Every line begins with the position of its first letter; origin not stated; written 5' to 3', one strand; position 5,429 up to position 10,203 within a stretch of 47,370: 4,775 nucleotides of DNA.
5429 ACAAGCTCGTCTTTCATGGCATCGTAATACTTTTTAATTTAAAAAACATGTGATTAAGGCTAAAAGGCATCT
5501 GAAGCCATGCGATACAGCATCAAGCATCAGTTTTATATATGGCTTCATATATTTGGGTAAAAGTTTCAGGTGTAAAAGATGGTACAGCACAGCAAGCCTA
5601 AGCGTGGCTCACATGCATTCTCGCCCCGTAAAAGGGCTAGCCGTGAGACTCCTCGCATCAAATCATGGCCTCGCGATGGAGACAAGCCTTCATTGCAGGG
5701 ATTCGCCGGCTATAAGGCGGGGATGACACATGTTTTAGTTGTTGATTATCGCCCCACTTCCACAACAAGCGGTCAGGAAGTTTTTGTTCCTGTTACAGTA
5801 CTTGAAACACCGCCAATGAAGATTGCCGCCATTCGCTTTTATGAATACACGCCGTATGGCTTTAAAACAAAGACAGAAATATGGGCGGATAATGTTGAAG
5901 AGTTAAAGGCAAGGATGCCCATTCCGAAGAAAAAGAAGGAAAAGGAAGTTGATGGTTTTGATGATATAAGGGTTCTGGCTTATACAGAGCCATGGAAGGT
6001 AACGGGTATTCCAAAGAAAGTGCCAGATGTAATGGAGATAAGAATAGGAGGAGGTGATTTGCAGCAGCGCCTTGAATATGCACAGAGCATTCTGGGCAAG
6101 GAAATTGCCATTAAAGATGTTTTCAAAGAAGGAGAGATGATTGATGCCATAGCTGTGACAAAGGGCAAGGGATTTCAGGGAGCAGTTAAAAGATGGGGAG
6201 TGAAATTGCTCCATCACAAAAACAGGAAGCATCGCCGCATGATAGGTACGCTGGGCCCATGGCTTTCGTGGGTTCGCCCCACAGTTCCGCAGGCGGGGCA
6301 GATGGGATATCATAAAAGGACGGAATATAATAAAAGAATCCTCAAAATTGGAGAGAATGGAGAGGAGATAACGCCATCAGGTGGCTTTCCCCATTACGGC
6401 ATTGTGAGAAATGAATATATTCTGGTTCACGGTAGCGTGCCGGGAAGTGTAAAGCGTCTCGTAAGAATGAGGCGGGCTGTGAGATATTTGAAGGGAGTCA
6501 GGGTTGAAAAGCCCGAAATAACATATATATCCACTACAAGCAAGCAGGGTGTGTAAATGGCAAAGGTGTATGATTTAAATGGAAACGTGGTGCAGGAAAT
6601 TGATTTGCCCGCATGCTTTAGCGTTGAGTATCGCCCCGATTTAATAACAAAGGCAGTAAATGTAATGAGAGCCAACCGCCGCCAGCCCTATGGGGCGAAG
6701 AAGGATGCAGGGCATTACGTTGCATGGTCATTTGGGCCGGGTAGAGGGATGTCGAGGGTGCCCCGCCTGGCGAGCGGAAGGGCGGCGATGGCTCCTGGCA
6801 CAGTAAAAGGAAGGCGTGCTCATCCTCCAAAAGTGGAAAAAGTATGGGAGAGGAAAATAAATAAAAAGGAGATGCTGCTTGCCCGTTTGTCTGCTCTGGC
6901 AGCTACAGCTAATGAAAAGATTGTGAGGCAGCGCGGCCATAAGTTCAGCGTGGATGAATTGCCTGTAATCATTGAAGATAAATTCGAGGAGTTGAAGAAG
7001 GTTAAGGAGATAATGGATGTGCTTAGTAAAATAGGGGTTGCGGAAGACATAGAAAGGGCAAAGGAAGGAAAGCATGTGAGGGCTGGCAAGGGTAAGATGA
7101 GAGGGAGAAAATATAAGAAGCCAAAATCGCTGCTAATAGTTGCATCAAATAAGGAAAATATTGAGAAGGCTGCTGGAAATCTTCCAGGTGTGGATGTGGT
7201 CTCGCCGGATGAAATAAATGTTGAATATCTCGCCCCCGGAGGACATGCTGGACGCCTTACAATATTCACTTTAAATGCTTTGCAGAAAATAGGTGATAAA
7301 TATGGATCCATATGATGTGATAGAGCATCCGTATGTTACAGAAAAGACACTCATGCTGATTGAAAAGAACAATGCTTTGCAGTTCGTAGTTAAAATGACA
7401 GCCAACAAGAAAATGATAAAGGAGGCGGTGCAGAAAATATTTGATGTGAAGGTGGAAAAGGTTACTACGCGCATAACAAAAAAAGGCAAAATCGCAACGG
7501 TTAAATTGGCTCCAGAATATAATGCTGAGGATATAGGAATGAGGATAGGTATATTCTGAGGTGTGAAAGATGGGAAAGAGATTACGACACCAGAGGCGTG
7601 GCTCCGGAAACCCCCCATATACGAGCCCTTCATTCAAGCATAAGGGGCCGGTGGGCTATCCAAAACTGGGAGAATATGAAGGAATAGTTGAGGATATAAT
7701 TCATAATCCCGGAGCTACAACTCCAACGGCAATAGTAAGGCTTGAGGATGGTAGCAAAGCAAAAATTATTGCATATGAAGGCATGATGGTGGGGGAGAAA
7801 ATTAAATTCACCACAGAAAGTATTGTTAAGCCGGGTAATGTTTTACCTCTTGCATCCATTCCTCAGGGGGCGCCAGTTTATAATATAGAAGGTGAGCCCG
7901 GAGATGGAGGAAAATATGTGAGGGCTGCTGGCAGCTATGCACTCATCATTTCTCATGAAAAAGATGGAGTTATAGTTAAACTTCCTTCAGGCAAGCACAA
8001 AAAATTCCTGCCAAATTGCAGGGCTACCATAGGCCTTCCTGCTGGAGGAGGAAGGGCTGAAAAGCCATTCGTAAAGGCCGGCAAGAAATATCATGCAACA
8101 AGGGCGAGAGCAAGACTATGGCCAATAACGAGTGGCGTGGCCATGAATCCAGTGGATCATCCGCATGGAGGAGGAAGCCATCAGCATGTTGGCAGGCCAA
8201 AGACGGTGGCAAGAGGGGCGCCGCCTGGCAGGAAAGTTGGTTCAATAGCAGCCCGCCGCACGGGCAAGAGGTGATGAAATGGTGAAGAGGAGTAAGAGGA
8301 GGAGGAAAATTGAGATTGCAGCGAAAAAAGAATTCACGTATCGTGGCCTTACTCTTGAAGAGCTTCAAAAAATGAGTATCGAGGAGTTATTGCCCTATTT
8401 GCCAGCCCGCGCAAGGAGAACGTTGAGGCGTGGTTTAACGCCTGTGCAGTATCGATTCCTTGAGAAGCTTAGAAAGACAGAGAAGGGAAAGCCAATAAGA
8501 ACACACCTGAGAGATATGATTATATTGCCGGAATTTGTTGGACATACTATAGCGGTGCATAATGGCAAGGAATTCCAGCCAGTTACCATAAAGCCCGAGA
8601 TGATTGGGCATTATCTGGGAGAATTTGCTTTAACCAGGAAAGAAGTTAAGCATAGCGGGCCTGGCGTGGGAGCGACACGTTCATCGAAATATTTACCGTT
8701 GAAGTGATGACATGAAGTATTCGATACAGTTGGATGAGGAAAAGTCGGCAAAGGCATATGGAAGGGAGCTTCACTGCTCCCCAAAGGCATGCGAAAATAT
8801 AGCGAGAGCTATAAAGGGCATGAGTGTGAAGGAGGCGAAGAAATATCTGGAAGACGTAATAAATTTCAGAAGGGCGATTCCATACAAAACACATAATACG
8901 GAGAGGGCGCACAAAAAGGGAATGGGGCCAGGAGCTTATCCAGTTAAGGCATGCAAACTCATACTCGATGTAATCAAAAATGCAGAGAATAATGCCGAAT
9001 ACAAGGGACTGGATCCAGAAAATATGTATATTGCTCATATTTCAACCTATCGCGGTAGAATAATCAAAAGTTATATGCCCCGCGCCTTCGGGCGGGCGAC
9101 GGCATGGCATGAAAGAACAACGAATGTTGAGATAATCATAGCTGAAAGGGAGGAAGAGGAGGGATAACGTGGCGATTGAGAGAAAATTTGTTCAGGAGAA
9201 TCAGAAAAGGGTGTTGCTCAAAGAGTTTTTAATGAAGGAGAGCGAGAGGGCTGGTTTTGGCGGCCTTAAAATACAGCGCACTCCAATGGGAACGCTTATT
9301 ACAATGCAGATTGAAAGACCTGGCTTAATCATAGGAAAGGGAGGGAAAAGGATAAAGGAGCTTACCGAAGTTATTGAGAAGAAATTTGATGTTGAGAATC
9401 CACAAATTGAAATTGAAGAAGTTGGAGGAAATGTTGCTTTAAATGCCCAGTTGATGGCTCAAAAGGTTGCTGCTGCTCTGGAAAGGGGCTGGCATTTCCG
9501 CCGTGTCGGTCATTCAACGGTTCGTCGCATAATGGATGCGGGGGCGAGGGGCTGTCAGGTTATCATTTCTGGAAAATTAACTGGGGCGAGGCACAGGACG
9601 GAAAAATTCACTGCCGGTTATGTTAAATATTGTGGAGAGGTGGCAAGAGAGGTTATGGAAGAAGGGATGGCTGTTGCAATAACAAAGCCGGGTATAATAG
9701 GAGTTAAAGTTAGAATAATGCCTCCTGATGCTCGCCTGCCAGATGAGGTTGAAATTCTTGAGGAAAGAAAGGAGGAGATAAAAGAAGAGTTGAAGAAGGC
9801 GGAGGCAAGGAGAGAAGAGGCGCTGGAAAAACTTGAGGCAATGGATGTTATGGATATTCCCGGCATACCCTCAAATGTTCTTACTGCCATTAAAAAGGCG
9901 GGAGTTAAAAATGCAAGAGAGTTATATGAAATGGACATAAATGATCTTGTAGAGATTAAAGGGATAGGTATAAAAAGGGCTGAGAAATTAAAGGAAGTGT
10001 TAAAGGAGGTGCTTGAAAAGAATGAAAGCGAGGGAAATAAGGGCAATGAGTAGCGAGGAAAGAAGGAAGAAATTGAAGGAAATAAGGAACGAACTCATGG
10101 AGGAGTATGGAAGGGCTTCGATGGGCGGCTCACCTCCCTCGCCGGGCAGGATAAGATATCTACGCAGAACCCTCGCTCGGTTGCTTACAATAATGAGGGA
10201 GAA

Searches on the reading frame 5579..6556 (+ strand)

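Call 78: search_protein_families(library=pfam, proteins=[window:5579-6556:+], max_evalue=0.000001)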
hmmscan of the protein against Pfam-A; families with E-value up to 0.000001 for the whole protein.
window:5579-6556:+ (325 aa): 1 family
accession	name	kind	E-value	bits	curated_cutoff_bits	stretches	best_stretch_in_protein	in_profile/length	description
PF00297.29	Ribosomal_L3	-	1.8e-95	320.5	22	2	129-324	159-369/369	Ribosomal protein L3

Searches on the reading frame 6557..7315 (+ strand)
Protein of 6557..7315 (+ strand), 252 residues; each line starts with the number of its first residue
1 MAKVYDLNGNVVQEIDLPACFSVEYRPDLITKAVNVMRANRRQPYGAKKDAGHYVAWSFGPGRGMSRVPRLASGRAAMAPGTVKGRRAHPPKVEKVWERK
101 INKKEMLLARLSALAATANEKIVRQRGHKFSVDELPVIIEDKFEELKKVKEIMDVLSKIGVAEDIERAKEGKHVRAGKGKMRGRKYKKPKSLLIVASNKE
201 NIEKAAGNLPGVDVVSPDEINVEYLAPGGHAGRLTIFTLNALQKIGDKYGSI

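Call 78: search_protein_families(library=pfam, proteins=[window:6557-7315:+], max_evalue=0.000001)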
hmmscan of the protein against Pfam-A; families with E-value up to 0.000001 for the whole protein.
window:6557-7315:+ (252 aa): 1 family
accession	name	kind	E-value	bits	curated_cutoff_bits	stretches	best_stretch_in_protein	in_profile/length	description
PF00573.27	Ribosomal_L4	-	3.3e-40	138.2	25.8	1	16-246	2-188/190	Ribosomal protein L4/L1 family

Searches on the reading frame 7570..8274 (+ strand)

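Call 78: search_protein_families(library=pfam, proteins=[window:7570-8274:+], max_evalue=0.000001)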
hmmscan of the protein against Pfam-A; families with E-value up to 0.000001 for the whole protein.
window:7570-8274:+ (234 aa): 1 family
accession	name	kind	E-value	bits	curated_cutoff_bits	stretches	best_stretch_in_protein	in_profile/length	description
PF03947.24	Ribosomal_L2_C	-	2.6e-44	150.8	33.7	1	87-212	1-121/126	Ribosomal Proteins L2, C-terminal domain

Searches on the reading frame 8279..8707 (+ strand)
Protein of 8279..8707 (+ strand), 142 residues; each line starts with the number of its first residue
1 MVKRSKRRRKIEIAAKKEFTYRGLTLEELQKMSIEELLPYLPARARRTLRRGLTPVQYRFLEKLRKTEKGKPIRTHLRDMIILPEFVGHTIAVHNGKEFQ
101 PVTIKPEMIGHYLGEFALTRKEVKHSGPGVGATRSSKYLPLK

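Call 78: search_protein_families(library=pfam, proteins=[window:8279-8707:+], max_evalue=0.000001)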
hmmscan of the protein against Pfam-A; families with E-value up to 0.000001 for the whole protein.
window:8279-8707:+ (142 aa): 1 family
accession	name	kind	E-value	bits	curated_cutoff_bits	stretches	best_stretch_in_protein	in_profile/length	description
PF00203.26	Ribosomal_S19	-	1.4e-33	115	27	1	47-125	1-81/81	Ribosomal protein S19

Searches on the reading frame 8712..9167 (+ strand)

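Call 78: search_protein_families(library=pfam, proteins=[window:8712-9167:+], max_evalue=0.000001)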
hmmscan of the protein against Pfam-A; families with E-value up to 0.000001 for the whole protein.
window:8712-9167:+ (151 aa): 1 family
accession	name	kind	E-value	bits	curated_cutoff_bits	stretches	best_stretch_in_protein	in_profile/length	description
PF00237.24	Ribosomal_L22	-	5.7e-29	100.8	28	1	15-143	1-103/104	Ribosomal protein L22p/L17e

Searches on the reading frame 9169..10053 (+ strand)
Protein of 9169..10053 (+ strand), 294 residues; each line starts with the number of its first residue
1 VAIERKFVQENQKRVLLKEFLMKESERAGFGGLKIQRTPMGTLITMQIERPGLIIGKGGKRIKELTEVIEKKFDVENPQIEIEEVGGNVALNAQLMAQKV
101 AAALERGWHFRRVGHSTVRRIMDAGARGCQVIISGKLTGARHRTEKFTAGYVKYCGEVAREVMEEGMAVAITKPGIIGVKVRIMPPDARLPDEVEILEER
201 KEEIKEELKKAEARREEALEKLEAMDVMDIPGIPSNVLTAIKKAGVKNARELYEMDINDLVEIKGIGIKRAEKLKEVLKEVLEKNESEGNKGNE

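Call 78: search_protein_families(library=pfam, proteins=[window:9169-10053:+], max_evalue=0.000001)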
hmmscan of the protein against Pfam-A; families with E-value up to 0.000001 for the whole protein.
window:9169-10053:+ (294 aa): 3 families
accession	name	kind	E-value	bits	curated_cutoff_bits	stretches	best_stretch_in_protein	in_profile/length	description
PF00189.25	Ribosomal_S3_C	-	1.7e-25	89.8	34.1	1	100-183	1-83/83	Ribosomal protein S3, C-terminal domain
PF07650.23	KH_2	-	3.2e-14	52.9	22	1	17-85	2-73/78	KH domain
PF14520.12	HHH_5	-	1.1e-09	39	27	1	226-280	3-57/57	Helix-hairpin-helix domain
